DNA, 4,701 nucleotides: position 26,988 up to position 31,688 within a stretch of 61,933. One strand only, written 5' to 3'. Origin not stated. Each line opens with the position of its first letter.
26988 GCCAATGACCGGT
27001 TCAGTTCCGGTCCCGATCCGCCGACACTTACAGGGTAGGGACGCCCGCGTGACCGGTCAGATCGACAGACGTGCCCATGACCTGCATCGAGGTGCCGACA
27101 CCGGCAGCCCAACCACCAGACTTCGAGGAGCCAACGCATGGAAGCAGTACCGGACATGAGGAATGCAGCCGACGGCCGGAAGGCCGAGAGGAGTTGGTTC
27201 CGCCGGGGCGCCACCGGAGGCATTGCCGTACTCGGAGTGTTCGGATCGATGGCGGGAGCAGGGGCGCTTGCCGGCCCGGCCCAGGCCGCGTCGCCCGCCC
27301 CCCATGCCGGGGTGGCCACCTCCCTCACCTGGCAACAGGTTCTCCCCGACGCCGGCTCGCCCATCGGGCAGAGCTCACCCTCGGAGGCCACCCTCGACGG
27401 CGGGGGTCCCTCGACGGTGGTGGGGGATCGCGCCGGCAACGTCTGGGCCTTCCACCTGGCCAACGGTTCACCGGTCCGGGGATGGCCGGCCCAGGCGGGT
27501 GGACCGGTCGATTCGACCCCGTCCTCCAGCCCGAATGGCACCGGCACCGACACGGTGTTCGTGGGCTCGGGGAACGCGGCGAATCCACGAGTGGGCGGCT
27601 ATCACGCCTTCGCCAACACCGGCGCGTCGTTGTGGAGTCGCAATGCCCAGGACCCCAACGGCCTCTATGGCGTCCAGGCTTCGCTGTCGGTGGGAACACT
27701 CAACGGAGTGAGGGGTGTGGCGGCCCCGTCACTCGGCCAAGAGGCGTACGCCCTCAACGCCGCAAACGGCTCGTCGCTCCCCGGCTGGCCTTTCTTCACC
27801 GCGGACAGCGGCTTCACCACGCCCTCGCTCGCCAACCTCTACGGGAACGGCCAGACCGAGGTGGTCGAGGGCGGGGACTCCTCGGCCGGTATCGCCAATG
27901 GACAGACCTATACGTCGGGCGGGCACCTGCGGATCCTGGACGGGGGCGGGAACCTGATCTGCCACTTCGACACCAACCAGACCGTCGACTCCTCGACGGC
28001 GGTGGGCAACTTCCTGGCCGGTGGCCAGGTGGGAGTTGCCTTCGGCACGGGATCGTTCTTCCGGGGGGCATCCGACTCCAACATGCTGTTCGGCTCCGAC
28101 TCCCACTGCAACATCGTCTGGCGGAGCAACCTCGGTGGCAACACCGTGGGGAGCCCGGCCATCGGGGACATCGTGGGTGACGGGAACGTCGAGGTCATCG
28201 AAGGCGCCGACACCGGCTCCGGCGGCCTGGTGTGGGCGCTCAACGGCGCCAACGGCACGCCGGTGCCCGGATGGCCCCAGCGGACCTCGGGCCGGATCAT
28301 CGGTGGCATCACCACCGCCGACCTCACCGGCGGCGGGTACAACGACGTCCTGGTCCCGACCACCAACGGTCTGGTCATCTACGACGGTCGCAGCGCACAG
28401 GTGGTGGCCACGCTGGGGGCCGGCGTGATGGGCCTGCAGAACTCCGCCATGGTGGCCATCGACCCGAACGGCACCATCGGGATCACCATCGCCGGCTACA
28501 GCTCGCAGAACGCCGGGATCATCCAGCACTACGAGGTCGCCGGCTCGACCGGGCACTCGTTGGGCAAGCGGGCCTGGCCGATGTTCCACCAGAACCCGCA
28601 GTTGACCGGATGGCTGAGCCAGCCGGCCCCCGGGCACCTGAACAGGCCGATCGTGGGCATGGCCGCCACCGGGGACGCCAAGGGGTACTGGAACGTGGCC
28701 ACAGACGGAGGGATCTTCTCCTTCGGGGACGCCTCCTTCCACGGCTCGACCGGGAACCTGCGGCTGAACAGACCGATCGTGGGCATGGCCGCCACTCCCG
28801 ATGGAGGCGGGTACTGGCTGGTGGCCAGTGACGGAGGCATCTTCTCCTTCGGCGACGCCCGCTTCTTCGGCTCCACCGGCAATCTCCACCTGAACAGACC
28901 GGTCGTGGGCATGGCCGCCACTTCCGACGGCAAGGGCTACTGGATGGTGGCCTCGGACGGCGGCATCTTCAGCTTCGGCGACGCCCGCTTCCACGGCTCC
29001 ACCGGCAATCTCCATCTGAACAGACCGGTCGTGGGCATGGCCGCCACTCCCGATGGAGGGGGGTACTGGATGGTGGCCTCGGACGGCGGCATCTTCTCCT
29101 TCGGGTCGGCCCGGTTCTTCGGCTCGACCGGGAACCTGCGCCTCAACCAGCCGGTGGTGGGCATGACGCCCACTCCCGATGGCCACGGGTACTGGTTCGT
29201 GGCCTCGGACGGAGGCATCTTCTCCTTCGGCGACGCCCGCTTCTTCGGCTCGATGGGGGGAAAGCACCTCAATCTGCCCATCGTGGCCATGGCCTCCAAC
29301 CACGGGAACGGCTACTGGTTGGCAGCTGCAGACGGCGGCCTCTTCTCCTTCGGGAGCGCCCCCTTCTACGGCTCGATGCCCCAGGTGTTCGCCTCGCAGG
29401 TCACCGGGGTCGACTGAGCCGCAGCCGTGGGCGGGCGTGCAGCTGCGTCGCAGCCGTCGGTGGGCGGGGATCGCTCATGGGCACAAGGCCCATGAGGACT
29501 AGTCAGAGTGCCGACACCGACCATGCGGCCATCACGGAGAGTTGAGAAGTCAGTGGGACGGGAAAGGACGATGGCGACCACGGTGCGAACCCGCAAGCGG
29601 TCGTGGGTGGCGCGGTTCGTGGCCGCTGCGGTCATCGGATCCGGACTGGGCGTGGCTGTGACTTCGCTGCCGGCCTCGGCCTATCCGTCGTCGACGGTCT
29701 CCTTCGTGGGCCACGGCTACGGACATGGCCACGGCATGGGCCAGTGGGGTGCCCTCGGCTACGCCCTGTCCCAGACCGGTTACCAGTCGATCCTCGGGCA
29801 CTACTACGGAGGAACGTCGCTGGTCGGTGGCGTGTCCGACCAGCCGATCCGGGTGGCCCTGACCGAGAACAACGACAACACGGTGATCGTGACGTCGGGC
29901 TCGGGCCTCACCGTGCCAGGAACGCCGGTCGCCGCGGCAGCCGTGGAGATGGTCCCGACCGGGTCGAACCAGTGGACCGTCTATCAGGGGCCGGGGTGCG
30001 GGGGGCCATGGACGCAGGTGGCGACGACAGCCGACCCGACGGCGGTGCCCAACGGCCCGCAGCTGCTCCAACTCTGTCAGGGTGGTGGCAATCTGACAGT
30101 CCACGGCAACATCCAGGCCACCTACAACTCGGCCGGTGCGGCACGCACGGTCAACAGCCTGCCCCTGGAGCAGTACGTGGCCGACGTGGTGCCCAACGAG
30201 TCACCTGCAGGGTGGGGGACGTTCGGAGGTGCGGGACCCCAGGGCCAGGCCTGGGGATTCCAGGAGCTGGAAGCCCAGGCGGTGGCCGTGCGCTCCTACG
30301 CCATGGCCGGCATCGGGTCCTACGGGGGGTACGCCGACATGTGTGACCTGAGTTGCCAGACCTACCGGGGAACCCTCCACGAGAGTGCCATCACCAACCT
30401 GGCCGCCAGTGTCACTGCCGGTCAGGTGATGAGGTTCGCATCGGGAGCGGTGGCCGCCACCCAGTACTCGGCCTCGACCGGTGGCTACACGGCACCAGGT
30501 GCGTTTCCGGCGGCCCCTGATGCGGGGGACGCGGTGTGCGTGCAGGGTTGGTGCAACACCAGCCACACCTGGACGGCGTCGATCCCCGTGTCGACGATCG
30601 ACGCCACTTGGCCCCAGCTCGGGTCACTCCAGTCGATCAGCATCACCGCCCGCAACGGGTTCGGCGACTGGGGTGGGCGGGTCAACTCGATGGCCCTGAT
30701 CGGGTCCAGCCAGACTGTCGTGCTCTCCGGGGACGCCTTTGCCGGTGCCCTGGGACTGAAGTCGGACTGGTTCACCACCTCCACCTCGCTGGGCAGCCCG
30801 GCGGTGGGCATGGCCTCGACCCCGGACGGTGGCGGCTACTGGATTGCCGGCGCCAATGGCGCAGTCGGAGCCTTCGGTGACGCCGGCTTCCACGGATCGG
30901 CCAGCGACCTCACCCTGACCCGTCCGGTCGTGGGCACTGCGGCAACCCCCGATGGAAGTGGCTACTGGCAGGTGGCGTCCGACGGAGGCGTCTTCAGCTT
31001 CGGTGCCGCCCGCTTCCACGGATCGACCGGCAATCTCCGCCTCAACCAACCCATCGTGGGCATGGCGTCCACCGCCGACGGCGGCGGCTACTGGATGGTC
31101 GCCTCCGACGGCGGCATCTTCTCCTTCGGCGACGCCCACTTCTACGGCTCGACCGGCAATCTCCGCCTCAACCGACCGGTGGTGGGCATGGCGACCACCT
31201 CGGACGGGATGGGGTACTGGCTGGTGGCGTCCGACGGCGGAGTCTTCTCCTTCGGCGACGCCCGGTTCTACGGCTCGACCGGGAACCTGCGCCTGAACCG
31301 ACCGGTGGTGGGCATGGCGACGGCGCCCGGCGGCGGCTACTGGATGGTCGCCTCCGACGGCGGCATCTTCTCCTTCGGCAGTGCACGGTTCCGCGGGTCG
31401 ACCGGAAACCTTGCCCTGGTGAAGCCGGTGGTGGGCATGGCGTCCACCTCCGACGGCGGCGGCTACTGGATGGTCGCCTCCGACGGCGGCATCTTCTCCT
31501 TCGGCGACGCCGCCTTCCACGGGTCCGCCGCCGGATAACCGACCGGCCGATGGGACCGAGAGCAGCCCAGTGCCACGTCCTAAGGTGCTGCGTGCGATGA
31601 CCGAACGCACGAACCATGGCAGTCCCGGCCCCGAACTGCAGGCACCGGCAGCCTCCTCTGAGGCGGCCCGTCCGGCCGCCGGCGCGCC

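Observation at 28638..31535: An unrecognised six-fold 42-residue repeat (consensus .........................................) shared by two adjacent secreted proteins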

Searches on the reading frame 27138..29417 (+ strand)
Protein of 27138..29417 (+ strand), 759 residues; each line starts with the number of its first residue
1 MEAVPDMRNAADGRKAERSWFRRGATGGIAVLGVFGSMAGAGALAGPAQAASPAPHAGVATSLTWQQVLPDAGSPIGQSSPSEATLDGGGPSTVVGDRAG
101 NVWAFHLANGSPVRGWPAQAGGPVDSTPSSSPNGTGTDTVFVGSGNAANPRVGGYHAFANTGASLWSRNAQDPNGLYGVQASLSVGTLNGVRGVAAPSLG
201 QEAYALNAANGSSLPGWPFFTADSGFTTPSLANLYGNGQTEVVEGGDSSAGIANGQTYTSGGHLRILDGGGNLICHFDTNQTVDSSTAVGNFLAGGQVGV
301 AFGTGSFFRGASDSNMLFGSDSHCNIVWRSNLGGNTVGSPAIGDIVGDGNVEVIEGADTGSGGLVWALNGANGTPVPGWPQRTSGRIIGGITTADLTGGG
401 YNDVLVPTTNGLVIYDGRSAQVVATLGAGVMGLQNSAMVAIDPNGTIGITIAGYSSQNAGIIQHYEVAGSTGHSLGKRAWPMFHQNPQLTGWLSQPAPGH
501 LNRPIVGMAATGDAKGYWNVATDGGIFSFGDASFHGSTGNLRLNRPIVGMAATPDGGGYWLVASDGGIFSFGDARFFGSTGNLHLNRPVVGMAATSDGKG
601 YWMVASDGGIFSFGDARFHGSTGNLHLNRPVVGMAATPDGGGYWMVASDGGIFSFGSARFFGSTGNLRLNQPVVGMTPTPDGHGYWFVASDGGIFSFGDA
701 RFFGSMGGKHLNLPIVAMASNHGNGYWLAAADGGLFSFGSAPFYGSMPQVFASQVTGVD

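Call 3: search_protein_families(library=pfam, proteins=[window:27138-29417:+], max_evalue=1)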
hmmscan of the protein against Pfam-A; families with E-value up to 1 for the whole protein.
window:27138-29417:+ (759 aa): 6 families
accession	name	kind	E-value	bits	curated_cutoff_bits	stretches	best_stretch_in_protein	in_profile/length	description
PF13570.13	Beta-prop_ACSF4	-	0.0095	15.8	133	1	83-343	54-264/329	Beta-alanine-activating enzyme, beta-propeller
PF13517.12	FG-GAP_3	-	0.0096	16.9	26.9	1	344-406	1-61/61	FG-GAP-like repeat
PF23743.1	Beta-prop_BBS7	-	0.08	12.7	27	0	94-147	16-69/299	BBS7 beta-propeller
PF04075.20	F420H2_quin_red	-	0.17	12.4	22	0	637-651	46-60/130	F420H(2)-dependent quinone reductase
PF25292.1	Beta-prop_CGLA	-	0.17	11.8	26.8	0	378-413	21-56/316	Lambda-carrageenase beta-propeller domain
PF01246.26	Ribosomal_L24e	-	0.43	11.3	27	0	680-701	14-35/66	Ribosomal protein L24e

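Call 4: search_protein_families(library=ncbifam, proteins=[window:27138-29417:+], max_evalue=1)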
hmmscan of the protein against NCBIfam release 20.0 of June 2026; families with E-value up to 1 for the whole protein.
window:27138-29417:+ (759 aa): 1 family
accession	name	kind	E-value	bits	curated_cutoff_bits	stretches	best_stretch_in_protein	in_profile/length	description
TIGR02960.1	SigX5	hypoth_equivalog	0.16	11.1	264.75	1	8-75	47-113/322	RNA polymerase sigma-70 factor, TIGR02960 family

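Call 58: search_protein_families(library=pfam, alignment_id=A5, max_evalue=0.01)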
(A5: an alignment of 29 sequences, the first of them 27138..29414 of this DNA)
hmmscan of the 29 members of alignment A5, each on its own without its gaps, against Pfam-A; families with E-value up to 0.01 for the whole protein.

A. member 1, window:27138-29414:+ (759 aa): 2 families
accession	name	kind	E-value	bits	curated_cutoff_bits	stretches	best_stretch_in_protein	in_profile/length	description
PF13570.13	Beta-prop_ACSF4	-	0.0095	15.8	133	0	83-343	54-264/329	Beta-alanine-activating enzyme, beta-propeller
PF13517.12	FG-GAP_3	-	0.0096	16.9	26.9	1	344-406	1-61/61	FG-GAP-like repeat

B. families by the number of members that match (of 29 scanned): 6 families
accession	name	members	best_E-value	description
PF13570.13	Beta-prop_ACSF4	14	7e-07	Beta-alanine-activating enzyme, beta-propeller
PF13517.12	FG-GAP_3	11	3.4e-05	FG-GAP-like repeat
PF23743.1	Beta-prop_BBS7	4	0.00015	BBS7 beta-propeller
PF25292.1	Beta-prop_CGLA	2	0.0036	Lambda-carrageenase beta-propeller domain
PF02237.23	BPL_C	1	0.0035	Biotin protein ligase C terminal domain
PF23795.1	SH3_YKFC_2nd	1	0.0062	YKFC SH3b2 domain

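Call 59: search_solved_structures(query=A5, max_evalue=1, show_alignments=0)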
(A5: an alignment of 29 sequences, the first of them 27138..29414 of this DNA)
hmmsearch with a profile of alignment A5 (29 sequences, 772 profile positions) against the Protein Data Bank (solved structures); distinct sequences matched with E-value up to 1: 8.
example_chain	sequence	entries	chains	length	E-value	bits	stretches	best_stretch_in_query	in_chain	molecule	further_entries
8prj_A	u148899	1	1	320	6.3e-19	70.6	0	317-356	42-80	v31Bagel8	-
8pra_A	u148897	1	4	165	6.5e-09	37.5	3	313-356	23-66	Cell surface protein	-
8prs_A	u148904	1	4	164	2.6e-08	35.5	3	305-356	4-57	nvBagel4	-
8prl_A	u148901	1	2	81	0.00019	22.7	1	317-356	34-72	Cell surface protein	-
8pr9_A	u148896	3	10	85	0.0027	18.9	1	313-356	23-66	Cell surface protein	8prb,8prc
5e6r_A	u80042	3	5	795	0.0048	18.1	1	352-434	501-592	Integrin alpha-L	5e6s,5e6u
8prd_A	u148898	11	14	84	0.016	16.3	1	304-356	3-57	Cell surface protein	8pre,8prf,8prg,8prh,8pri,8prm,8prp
8pro_A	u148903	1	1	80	0.032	15.3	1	316-356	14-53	Cell surface protein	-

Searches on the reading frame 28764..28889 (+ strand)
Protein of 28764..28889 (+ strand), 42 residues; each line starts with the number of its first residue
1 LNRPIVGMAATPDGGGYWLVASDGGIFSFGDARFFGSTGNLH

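Call 43: search_solved_structures(query=A4, max_evalue=10, show_alignments=4)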
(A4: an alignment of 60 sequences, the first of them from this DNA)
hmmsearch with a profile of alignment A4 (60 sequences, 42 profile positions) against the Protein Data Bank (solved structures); distinct sequences matched with E-value up to 10: 3.
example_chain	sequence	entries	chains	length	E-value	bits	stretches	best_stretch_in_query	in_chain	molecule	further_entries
4l1m_A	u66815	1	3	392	0.048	16.3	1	3-30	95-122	E3 ubiquitin-protein ligase HERC2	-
4k90_B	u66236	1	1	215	0.35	13.5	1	20-38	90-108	Extracellular metalloproteinase mep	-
5xxb_V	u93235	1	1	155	2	11.1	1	14-29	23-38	Ribosomal protein eL24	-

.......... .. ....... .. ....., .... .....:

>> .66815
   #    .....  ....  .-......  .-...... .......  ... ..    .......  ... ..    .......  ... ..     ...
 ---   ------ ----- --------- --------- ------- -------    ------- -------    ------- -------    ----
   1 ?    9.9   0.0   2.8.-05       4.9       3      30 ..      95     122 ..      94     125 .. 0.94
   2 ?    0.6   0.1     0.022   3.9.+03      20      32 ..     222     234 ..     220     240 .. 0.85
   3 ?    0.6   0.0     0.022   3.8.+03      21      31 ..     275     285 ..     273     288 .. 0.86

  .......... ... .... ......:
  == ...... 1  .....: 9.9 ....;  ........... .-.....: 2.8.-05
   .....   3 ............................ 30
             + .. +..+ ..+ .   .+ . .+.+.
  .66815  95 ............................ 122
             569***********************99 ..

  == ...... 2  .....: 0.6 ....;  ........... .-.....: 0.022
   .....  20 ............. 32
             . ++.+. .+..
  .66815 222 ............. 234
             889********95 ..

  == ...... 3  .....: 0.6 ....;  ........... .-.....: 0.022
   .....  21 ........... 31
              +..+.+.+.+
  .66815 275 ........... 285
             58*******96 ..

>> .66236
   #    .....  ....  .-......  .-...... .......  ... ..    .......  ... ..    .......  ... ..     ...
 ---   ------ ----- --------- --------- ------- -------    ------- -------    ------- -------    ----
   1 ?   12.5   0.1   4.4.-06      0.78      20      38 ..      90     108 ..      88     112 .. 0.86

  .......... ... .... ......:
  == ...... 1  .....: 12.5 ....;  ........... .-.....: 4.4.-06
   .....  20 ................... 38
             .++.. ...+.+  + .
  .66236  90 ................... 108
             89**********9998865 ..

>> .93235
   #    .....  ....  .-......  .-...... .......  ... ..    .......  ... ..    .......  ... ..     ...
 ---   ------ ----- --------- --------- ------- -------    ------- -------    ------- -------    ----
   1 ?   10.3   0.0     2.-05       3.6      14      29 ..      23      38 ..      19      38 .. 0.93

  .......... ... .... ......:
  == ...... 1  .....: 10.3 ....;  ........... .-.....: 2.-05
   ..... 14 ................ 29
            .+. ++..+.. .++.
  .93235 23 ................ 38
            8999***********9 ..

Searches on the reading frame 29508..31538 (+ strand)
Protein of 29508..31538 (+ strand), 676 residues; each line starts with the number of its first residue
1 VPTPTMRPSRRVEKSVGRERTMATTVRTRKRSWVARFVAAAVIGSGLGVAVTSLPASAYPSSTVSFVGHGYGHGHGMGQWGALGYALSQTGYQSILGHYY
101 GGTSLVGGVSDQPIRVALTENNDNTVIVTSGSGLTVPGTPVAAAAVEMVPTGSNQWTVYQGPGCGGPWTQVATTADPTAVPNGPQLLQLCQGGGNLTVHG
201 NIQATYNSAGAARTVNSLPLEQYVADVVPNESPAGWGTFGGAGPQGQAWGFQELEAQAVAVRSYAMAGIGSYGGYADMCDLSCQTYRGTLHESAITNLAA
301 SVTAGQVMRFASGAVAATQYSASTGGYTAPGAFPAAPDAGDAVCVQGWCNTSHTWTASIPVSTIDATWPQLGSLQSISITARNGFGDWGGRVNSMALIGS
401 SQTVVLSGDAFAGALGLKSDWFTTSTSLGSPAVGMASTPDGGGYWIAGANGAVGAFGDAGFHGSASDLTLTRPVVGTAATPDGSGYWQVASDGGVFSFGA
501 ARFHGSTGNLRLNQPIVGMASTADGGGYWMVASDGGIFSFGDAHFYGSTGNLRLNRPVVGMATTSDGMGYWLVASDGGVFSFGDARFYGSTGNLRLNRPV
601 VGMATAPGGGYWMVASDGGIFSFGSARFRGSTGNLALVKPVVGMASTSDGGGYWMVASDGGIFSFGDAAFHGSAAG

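Call 3: search_protein_families(library=pfam, proteins=[window:29508-31538:+], max_evalue=1)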
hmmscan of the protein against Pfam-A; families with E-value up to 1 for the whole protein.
window:29508-31538:+ (676 aa): 1 family
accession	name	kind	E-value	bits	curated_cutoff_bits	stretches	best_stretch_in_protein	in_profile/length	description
PF08486.15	SpoIID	-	4.6e-13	50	23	1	211-309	4-96/97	Stage II sporulation protein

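Call 4: search_protein_families(library=ncbifam, proteins=[window:29508-31538:+], max_evalue=1)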
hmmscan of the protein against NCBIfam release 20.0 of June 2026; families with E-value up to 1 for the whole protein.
window:29508-31538:+ (676 aa): 2 families
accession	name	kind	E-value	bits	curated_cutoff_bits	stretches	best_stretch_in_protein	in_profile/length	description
TIGR02669.1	SpoIID_LytB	domain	6.1e-27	95.2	83.3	2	214-329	2-105/270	SpoIID/LytB domain-containing protein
TIGR02870.1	spore_II_D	equivalog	5.7e-14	52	234.75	2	38-105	269-335/338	stage II sporulation protein D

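Call 21: find_related_loci(query=window:29508-31535:+, collection=genome_contigs, flank=8000)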
Query window:29508-31535:+ (676 aa) in genome_contigs; peptide patterns used: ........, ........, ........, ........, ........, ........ (x = any residue, [..] = any of these).
484 stretches matched a pattern; 461 encode a relative of the query (tblastn E <= 1e-3); the best 80 are kept; 80 distinct loci.
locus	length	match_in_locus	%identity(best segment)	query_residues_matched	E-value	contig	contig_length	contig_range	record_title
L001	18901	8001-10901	71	7-676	0e+0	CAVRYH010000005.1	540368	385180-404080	MAG: uncultured Acidimicrobiales bacterium isolate MFD04752.bin.1.29 genome assembly, contig: contig_16998, whole genome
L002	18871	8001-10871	68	13-676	0e+0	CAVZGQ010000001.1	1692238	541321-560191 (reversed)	MAG: uncultured Acidimicrobiaceae bacterium isolate MFD04463.bin.2.20 genome assembly, contig: contig_10976, whole genom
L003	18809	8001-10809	74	79-676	0e+0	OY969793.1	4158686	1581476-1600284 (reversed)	MAG: uncultured Acidimicrobiales bacterium isolate MFD09671.bin.c.2 genome assembly, chromosome: 1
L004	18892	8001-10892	66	2-676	0e+0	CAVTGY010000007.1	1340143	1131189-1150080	MAG: uncultured Acidimicrobiaceae bacterium isolate MFD06092.bin.2.171 genome assembly, contig: contig_9194, whole genom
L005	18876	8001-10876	69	9-676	0e+0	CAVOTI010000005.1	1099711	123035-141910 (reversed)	MAG: uncultured Acidimicrobiales bacterium isolate MFD00082.bin.2.63 genome assembly, contig: contig_6610, whole genome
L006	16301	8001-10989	70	53-676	0e+0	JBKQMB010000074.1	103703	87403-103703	MAG: Acidimicrobiales bacterium isolate CRr3G3H3I__bin_51 CRr3G3H3I_000000184606, whole genome shotgun sequence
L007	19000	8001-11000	69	6-676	0e+0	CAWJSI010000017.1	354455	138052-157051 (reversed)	MAG: uncultured Acidimicrobiaceae bacterium isolate MFD09671.bin.3.22 genome assembly, contig: contig_9950, whole genome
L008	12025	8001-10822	68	17-676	0e+0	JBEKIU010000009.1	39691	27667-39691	MAG: Acidimicrobiales bacterium isolate SPRUCE 307 SPRUCE_307_9, whole genome shotgun sequence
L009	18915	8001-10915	68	26-676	0e+0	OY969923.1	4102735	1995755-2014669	MAG: uncultured Acidimicrobiaceae bacterium isolate MFD06092.bin.1.171 genome assembly, chromosome: 1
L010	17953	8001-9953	69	47-676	0e+0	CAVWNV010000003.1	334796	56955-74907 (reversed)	MAG: uncultured Acidimicrobiaceae bacterium isolate MFD09495.bin.1.102 genome assembly, contig: contig_13607, whole geno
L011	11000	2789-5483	70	5-676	0e+0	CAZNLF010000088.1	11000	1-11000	MAG TPA_asm: uncultured Acidimicrobiaceae bacterium isolate binchicken_co162_455 genome assembly, contig: NODE_14771_len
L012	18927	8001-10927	69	59-676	0e+0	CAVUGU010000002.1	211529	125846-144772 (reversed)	MAG: uncultured Acidimicrobiales bacterium isolate MFD02248.bin.3.14 genome assembly, contig: contig_10700, whole genome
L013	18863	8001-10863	67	1-676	0e+0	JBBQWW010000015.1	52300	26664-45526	MAG: Acidimicrobiales bacterium isolate Co_metawrap_2080 Cmw_2080_k141_20600502_length_52300_cov_10.0000, whole genome s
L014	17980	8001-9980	67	30-676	0e+0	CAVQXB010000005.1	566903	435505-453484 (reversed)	MAG: uncultured Acidimicrobiaceae bacterium isolate MFD05705.bin.2.36 genome assembly, contig: contig_505, whole genome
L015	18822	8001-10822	66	11-676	0e+0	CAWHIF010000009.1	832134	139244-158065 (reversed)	MAG: uncultured Acidimicrobiaceae bacterium isolate MFD01828.bin.2.1 genome assembly, contig: contig_21465, whole genome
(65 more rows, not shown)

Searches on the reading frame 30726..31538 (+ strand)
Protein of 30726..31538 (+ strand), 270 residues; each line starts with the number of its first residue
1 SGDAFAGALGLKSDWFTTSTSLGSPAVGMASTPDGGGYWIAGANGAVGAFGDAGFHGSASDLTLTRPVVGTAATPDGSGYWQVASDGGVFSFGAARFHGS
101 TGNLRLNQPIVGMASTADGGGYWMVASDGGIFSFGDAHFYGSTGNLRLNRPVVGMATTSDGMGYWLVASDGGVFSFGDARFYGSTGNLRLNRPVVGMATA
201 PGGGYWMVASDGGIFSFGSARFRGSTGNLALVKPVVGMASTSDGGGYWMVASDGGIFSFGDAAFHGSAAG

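Call 3: search_protein_families(library=pfam, proteins=[window:30726-31538:+], max_evalue=1)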
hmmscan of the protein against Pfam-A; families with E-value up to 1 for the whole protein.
window:30726-31538:+ (270 aa): 5 families
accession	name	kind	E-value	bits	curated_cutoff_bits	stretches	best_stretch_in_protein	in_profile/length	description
PF01246.26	Ribosomal_L24e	-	0.022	15.4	27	0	199-221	13-35/66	Ribosomal protein L24e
PF14686.12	fn3_3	-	0.031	14.5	24.4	0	227-259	7-39/75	Polysaccharide lyase family 4, domain II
PF04075.20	F420H2_quin_red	-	0.035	14.7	22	0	115-130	45-60/130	F420H(2)-dependent quinone reductase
PF22199.2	FKBP26_IF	-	0.053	13.9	27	0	150-163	14-27/46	FKBP26, IF domain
PF00402.23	Calponin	-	0.31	11.2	21.1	0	80-97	7-24/25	Calponin family repeat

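Call 70: search_protein_families(library=phrogs, proteins=[window:30780-31535:+], max_evalue=0.001)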
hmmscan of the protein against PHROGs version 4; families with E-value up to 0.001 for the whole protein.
window:30780-31535:+ (252 aa): 0 families
